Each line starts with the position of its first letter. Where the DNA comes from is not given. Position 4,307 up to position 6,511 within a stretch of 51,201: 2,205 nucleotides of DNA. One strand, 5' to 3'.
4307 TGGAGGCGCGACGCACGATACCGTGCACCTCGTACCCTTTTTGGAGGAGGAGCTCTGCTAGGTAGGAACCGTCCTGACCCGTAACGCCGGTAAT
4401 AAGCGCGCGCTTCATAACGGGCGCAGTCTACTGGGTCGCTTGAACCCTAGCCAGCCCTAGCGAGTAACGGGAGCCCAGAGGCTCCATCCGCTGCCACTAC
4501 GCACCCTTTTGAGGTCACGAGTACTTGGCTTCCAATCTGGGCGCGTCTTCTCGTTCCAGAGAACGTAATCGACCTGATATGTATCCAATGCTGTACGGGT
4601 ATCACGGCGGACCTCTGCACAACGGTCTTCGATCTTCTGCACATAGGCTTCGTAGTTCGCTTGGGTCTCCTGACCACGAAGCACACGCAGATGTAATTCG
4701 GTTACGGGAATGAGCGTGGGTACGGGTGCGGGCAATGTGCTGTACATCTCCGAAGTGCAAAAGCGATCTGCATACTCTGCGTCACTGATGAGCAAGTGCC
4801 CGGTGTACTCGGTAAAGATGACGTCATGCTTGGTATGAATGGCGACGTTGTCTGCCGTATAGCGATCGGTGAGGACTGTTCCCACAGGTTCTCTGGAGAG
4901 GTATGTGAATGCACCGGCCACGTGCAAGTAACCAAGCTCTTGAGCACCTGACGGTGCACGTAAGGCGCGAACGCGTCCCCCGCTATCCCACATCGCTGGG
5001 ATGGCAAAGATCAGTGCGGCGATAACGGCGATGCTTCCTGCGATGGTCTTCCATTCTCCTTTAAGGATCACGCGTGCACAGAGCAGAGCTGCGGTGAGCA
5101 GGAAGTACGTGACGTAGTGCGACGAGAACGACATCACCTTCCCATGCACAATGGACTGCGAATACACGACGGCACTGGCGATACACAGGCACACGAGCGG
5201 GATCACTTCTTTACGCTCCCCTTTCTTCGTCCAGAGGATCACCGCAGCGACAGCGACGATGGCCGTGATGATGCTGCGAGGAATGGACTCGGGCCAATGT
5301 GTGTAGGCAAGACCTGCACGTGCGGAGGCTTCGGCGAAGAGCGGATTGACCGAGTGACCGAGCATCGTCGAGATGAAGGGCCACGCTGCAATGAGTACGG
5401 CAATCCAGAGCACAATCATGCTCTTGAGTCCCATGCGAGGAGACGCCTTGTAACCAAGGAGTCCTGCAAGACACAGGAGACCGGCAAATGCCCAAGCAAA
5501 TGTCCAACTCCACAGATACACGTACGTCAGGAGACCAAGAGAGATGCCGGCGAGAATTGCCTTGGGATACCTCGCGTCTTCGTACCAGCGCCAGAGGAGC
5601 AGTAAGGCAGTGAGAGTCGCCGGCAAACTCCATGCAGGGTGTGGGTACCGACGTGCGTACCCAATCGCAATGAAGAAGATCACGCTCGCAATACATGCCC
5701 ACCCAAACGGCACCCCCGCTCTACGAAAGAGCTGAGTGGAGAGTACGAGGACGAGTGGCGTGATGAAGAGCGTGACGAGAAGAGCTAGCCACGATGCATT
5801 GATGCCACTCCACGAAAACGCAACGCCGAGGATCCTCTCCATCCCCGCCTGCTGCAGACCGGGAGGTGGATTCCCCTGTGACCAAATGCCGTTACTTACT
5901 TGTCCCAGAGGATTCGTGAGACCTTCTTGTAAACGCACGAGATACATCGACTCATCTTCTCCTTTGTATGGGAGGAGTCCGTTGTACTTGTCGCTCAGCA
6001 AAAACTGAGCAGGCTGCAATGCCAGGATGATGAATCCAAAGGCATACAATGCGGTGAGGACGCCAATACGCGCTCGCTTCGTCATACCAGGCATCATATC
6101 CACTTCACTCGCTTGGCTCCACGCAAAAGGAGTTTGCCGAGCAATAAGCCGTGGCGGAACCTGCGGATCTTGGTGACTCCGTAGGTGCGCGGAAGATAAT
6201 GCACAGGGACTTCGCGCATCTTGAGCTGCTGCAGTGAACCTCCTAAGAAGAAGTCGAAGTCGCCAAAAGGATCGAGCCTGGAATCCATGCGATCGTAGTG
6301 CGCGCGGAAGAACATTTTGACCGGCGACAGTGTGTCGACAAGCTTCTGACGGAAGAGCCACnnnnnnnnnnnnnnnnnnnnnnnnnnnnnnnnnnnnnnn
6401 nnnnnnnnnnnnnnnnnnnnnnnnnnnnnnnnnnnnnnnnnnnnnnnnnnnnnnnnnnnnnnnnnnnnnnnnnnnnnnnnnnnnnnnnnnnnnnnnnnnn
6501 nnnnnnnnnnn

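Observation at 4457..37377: Repeated triad of methyltransferase, Dpm1/GtrB-like GT2 and GT-C membrane glycosyltransferase (four to five modules in one locus)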

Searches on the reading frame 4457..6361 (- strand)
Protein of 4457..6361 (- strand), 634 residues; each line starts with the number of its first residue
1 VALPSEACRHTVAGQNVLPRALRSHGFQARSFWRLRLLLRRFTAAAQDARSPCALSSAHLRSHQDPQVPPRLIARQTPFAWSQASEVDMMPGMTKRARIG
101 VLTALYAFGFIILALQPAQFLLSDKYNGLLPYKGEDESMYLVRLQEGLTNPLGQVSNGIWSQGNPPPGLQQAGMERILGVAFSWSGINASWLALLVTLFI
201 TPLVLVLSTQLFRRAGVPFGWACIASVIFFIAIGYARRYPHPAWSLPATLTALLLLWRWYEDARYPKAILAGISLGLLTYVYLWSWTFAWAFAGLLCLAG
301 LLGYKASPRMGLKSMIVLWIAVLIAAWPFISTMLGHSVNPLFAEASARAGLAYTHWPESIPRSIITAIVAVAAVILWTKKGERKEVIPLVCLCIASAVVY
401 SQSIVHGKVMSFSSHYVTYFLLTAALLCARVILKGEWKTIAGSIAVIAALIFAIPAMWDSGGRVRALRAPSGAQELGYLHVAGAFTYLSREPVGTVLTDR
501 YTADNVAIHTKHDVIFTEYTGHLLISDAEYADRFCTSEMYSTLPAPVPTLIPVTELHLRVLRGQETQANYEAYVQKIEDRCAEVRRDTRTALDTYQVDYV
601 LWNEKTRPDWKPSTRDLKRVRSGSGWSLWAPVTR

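Call 3: search_protein_families(library=pfam, proteins=[window:4457-6361:-], max_evalue=0.01)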
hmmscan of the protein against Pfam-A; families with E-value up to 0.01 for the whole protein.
window:4457-6361:- (634 aa): 0 families

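Call 9: search_protein_families(library=ncbifam, proteins=[window:4457-6097:-], max_evalue=0.01)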
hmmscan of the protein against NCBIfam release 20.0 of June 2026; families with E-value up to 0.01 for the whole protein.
window:4457-6097:- (546 aa): 0 families

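Call 16: find_homologous_proteins(query=window:4457-6097:-)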
Query window:4457-6097:- (546 aa): 3 proteins with E <= 0.001 among 8000 candidates.
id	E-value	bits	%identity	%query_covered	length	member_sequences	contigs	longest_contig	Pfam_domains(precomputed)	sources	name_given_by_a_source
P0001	0.0e+0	1238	100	100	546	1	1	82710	-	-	-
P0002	0.0e+0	1097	87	99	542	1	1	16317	-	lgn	-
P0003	4.3e-116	407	41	99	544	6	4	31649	-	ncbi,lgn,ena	-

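Call 18: find_encoding_contigs(protein=P0003, flank=10000, max_places=4)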
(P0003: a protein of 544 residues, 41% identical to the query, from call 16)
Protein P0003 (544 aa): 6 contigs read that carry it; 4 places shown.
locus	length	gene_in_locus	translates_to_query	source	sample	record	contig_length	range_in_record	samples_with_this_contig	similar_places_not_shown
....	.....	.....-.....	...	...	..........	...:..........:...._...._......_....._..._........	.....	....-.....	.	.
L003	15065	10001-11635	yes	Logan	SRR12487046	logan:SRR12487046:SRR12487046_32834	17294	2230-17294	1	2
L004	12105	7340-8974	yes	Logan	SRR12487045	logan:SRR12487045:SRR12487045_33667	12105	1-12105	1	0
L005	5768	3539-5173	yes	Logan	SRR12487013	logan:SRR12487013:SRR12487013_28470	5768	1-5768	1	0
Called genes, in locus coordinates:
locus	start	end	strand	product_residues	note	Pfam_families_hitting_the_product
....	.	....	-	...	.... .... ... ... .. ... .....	-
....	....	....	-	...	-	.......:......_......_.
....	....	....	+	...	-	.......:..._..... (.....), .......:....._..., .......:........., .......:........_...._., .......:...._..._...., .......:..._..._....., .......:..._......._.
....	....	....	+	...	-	-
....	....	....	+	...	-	-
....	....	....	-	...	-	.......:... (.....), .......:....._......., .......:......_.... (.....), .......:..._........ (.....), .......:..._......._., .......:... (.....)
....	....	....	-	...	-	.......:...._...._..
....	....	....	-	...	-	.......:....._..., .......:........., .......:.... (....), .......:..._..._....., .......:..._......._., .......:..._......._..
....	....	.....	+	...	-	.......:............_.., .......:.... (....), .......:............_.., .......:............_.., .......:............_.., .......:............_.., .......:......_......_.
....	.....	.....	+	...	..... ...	-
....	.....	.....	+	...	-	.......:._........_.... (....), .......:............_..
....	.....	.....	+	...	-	-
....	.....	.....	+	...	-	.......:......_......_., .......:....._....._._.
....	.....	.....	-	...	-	-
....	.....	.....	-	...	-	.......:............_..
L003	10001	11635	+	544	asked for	-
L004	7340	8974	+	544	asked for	-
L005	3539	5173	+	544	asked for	-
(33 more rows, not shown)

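Call 19: find_encoding_contigs(protein=P0002, flank=10000, max_places=3)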
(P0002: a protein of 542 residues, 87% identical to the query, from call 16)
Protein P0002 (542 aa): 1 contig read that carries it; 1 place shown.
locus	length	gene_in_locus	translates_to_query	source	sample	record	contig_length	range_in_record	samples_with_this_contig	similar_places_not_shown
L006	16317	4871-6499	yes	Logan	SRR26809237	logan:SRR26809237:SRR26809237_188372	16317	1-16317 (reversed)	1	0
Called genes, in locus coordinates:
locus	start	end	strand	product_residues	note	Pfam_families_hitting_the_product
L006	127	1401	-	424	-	PF01210:NAD_Gly3P_dh_N (faint), PF02737:3HCDH_N (weak), PF03446:NAD_binding_2, PF03721:UDPG_MGDP_dh_N, PF03807:F420_oxidored (weak), PF00984:UDPG_MGDP_dh, PF03720:UDPG_MGDP_dh_C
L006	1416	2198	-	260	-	PF05575:V_cholerae_RfbT (weak), PF05050:Methyltransf_21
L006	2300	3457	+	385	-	PF01041:DegT_DnrJ_EryC1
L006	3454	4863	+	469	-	PF13489:Methyltransf_23, PF08241:Methyltransf_11, PF08242:Methyltransf_12, PF13649:Methyltransf_25, PF13847:Methyltransf_31, PF00535:Glycos_transf_2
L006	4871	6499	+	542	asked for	-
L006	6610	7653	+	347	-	PF01370:Epimerase, PF04321:RmlD_sub_bind (weak), PF16363:GDP_Man_Dehyd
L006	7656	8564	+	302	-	PF01073:3Beta_HSD, PF01370:Epimerase, PF05368:NmrA (weak), PF16363:GDP_Man_Dehyd, PF07993:NAD_binding_4 (faint)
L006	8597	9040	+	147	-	PF04138:GtrA_DPMS_TM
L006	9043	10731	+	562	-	PF01593:Amino_oxidase (weak), PF01946:Thi4 (faint), PF13450:NAD_binding_8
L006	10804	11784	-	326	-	-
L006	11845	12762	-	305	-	PF00106:adh_short (faint), PF01073:3Beta_HSD, PF01370:Epimerase, PF02719:Polysacc_synt_2, PF04321:RmlD_sub_bind, PF16363:GDP_Man_Dehyd, PF07993:NAD_binding_4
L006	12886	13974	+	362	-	PF00535:Glycos_transf_2, PF13641:Glyco_tranf_2_3, PF04138:GtrA_DPMS_TM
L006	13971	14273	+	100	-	-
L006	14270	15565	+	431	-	-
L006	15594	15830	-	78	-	-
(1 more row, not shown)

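Call 22: find_homologous_proteins(query=A2, max_evalue=0.001)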
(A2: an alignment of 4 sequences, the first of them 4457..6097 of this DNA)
Query A2 (4 sequences) (546 aa, profile of the alignment): 3 proteins with E <= 0.001 among 8000 candidates.
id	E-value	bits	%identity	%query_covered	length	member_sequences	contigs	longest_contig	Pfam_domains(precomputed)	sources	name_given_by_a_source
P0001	4.0e-292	988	100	100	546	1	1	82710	-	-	-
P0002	6.7e-290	981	87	99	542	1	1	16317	-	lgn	-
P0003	9.0e-265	898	41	99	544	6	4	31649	-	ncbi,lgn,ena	-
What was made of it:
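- Tried and rejected: Word-indexed homologue searches with M1 and with an M1/M5 profile found only 3 proteins (calls 16, 22).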

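Call 24: search_solved_structures(query=A2, max_evalue=10)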
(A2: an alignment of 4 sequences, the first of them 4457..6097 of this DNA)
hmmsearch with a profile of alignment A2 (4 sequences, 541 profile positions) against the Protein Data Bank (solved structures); distinct sequences matched with E-value up to 10: 0.

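Call 35: find_related_loci(query=A2, collection=genome_contigs, flank=10000)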
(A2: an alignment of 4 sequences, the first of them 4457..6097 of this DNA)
Query A2 (546 aa) in genome_contigs; peptide patterns used: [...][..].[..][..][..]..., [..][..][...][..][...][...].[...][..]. (x = any residue, [..] = any of these).
26 stretches matched a pattern; 12 encode a relative of the query (tblastn E <= 1e-3); 12 distinct loci.
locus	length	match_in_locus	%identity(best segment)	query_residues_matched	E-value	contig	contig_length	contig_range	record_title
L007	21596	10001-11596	38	5-541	8e-113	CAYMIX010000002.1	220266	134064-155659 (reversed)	MAG TPA_asm: uncultured Candidatus Peribacteria bacterium isolate SRP342105_co1_435 genome assembly, contig: NODE_53_len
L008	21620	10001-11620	41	1-541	1e-110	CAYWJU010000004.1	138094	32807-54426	MAG TPA_asm: uncultured Candidatus Peribacteria bacterium isolate SRP298887_co1_211 genome assembly, contig: NODE_41_len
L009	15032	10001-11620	41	1-541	2e-110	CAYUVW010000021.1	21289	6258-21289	MAG TPA_asm: uncultured Candidatus Peribacteria bacterium isolate SRP278252_co1_785 genome assembly, contig: NODE_4109_l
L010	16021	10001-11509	40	38-541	3e-106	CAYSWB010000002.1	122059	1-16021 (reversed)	MAG TPA_asm: uncultured Candidatus Peribacteria bacterium isolate SRP150892_co2_30 genome assembly, contig: NODE_125_len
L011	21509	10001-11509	39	37-541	1e-97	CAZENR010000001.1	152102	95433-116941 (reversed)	MAG TPA_asm: uncultured Candidatus Peribacteria bacterium isolate SRP342105_co2_184 genome assembly, contig: NODE_60_len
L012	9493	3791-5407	39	1-541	2e-95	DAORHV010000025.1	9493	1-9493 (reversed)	MAG TPA_asm: Candidatus Peribacteria bacterium isolate AMR_MDS_5595 NODE_1348_length_9493_cov_7.377516, whole genome sho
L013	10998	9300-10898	35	5-541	7e-84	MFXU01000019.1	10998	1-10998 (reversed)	MAG: Candidatus Peribacteria bacterium RIFCSPHIGHO2_02_FULL_51_15 rifcsphigho2_02_scaffold_16945, whole genome shotgun s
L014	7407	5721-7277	32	18-541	4e-70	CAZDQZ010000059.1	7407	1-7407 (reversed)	MAG TPA_asm: uncultured Candidatus Peribacteria bacterium isolate SRP278252_co2_809 genome assembly, contig: NODE_21361_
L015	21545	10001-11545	28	22-541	7e-43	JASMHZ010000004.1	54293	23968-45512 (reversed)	MAG: Candidatus Peribacteraceae bacterium isolate ETNP7_MAG_84 NODE_4_length_54293_cov_4.804615, whole genome shotgun se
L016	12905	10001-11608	28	22-541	2e-36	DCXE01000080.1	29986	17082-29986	MAG TPA_asm: Candidatus Peribacter sp. UBA2144 UBA2144_contig_42196, whole genome shotgun sequence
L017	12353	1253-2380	29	174-542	4e-32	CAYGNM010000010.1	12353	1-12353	MAG TPA_asm: uncultured Candidatus Peribacteria bacterium isolate ERP113451_co5_24 genome assembly, contig: NODE_2956_le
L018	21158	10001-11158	27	7-372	6e-9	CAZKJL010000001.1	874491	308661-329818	MAG TPA_asm: uncultured Candidatus Peribacteria bacterium isolate SRP292972_co1_59 genome assembly, contig: NODE_6_lengt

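Call 55: search_protein_representatives(alignment_id=A2)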
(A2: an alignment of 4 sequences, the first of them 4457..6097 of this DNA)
Query: 4 sequences, 541 profile positions. Proteins with E-value up to 0.001 (for the whole library): 1198; up to 1e-10: 734; up to 1e-30: 172. The best 150 are listed.
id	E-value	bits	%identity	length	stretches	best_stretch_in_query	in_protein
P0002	2.1e-290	980.5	-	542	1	2-541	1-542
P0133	4.8e-202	688.9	-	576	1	6-540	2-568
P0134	4.2e-190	649.5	-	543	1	2-538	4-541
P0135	1.3e-153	529.0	-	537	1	3-538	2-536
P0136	3.9e-143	494.5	-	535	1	14-537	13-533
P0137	8.4e-140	483.5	-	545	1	2-539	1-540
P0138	2.3e-125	435.8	-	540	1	5-538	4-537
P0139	2.6e-106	372.9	-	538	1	3-539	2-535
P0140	1.1e-105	370.8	-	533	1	10-537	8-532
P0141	2.0e-104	366.7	-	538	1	5-538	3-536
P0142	1.7e-99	350.5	-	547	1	8-538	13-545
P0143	2.2e-98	346.8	-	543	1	8-537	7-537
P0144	3.7e-97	342.7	-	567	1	10-537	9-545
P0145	4.2e-88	312.8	-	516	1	40-521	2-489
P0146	1.9e-85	304.1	-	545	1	9-537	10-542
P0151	4.2e-74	266.6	-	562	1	2-538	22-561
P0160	5.9e-66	239.7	-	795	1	7-538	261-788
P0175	1.5e-57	212.0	-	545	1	4-539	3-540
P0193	6.7e-50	186.8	-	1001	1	14-537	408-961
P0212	3.0e-42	161.5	-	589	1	7-525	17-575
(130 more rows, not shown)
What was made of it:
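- Tried and rejected: The exhaustive representative search then showed a large family (call 55).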

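Call 57: predict_structure(alignment_id=A2)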
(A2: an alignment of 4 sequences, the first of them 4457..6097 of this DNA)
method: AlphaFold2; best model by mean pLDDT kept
length: 546 residues; sequences in the alignment: 4
mean_pLDDT: 44.2   pTM: 0.28
mean pLDDT of the five models: 44.2, 43.4, 43.0, 42.8, 39.2
residues with pLDDT >= 90: 0; 70-90: 31; 50-70: 116; < 50: 399
segments of 3 or more residues with pLDDT < 50: 1-115, 139-223, 229-231, 233-335, 363-439
pLDDT, mean of each block of 10 residues (from residue 1): 34 39 36 32 30 33 32 32 32 30 37 51 52 49 39 34 44 42 40 33 44 44 49 46 40 29 30 39 45 45 47 32 32 47 53 53 44 27 30 37 37 40 38 39 58 60 60 73 83 76 65 59 63 62 63
secondary structure, 60 per line:
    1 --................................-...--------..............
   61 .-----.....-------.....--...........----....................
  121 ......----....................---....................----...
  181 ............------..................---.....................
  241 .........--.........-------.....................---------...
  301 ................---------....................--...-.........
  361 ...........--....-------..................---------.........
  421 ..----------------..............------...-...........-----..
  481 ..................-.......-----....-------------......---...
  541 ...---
elements in order: H3-34 H47-61 H67-71 H79-83 H86-96 H101-126 H131-150 H154-173 H178-192 H199-216 H220-249 H252-260 H268-288 H298-316 H326-345 H352-371 H374-377 H385-402 H412-422 H439-452 H463-473 H479-498 H500-506 E512-515 E529-534 E538-543
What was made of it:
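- Tried and rejected: The AlphaFold model of M1 from a 4-sequence alignment failed (pLDDT 44, call 57).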

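Call 58: search_protein_families(library=pfam, alignment_id=A4, max_evalue=0.05)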
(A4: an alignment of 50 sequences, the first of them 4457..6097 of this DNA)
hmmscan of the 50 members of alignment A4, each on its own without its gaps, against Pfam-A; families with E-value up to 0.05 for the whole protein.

A. member 1, window:4457-6097:- (546 aa): 0 families

B. families by the number of members that match (of 50 scanned): 11 families
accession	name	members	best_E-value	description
PF00535.33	Glycos_transf_2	2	8.7e-24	Glycosyl transferase family 2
PF13231.12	PMT_2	2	0.0028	Dolichyl-phosphate-mannose-protein mannosyltransferase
PF14258.12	DUF4350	1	0.0015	Domain of unknown function (DUF4350)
PF13704.12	Glyco_tranf_2_4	1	0.0016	Glycosyl transferase family 2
PF04550.17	Phage_holin_3_2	1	0.0016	Phage holin family 2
PF12210.13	Hrs_helical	1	0.0018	Hepatocyte growth factor-regulated tyrosine kinase substrate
PF01757.29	Acyl_transf_3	1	0.0034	Acyltransferase domain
PF24672.1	DUF7654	1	0.0045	Domain of unknown function (DUF7654)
PF20136.4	DUF6526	1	0.017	Family of unknown function (DUF6526)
PF13567.11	DUF4131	1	0.026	Domain of unknown function (DUF4131)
PF16504.10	SP24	1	0.044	Putative virion membrane protein of plant and insect virus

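Call 60: search_solved_structures(query=A4, max_evalue=10, show_alignments=3)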
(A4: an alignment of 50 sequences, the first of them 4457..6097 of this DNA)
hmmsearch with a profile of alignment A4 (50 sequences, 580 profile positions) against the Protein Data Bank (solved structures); distinct sequences matched with E-value up to 10: 0.
